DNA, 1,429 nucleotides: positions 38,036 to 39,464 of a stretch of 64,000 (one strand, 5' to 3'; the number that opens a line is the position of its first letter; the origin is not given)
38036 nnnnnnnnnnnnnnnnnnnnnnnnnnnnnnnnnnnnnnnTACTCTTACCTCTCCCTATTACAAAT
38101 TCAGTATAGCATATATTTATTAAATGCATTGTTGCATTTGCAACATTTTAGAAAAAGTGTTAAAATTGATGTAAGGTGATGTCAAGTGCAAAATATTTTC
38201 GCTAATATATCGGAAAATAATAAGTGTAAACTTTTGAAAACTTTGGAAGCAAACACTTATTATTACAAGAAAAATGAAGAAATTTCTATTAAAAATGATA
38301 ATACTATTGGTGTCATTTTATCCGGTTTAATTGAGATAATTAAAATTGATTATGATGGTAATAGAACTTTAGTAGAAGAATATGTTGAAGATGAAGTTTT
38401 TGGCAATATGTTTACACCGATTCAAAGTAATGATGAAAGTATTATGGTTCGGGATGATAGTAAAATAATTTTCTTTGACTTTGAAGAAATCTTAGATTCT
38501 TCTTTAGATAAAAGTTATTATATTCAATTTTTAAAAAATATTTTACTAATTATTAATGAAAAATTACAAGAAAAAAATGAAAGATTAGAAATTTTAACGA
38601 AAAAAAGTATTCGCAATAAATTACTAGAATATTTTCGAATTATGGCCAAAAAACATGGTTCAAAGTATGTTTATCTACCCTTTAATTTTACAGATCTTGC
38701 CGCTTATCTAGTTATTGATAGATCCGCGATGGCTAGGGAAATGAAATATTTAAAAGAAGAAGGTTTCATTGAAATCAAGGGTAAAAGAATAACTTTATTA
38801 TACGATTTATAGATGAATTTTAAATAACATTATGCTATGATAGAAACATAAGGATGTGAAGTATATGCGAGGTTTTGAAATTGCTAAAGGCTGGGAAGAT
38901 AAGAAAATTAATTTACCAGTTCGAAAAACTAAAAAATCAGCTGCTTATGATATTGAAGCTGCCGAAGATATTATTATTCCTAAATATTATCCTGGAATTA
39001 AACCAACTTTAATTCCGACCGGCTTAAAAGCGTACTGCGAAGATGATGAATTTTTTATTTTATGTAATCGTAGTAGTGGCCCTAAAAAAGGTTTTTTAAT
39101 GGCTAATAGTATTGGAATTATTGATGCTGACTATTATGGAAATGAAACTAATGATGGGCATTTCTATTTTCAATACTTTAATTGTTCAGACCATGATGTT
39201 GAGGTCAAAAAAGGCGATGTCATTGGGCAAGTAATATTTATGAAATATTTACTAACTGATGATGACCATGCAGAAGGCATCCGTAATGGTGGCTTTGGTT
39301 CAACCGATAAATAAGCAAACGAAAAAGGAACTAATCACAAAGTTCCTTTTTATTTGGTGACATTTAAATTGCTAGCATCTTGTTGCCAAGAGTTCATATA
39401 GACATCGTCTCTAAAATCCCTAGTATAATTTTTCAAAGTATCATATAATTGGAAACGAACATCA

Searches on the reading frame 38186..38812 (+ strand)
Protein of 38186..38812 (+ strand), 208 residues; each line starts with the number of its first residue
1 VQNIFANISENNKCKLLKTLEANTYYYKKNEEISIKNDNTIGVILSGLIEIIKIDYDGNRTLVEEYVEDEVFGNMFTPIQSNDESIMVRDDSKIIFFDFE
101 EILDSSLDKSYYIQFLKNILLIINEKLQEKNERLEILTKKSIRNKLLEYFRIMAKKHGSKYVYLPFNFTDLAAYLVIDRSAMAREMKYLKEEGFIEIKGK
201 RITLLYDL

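Call 46: search_protein_families(library=ncbifam, proteins=[window:38186-38812:+], max_evalue=0.00001)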
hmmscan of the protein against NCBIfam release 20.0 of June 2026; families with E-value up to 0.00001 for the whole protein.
window:38186-38812:+ (208 aa): 1 family
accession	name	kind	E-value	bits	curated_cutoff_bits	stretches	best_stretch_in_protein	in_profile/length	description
NF053664.1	TransRegPtrACyano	equivalog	1.1e-06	28.1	300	1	39-202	28-187/196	Crp/Fnr family transcriptional regulator PtrA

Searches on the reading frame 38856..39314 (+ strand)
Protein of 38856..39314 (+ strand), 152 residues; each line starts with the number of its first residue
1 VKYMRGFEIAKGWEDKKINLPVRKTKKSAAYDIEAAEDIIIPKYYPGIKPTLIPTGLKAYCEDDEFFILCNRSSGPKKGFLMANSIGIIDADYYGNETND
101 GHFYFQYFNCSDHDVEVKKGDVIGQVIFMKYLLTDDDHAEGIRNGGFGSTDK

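Call 83: search_protein_families(library=pfam, proteins=[window:38856-39314:+], max_evalue=0.01)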
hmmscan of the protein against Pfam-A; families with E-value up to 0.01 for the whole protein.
window:38856-39314:+ (152 aa): 1 family
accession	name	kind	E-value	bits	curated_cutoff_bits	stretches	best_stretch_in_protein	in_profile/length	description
PF00692.24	dUTPase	-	1.3e-14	54.6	22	1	17-133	2-106/129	dUTPase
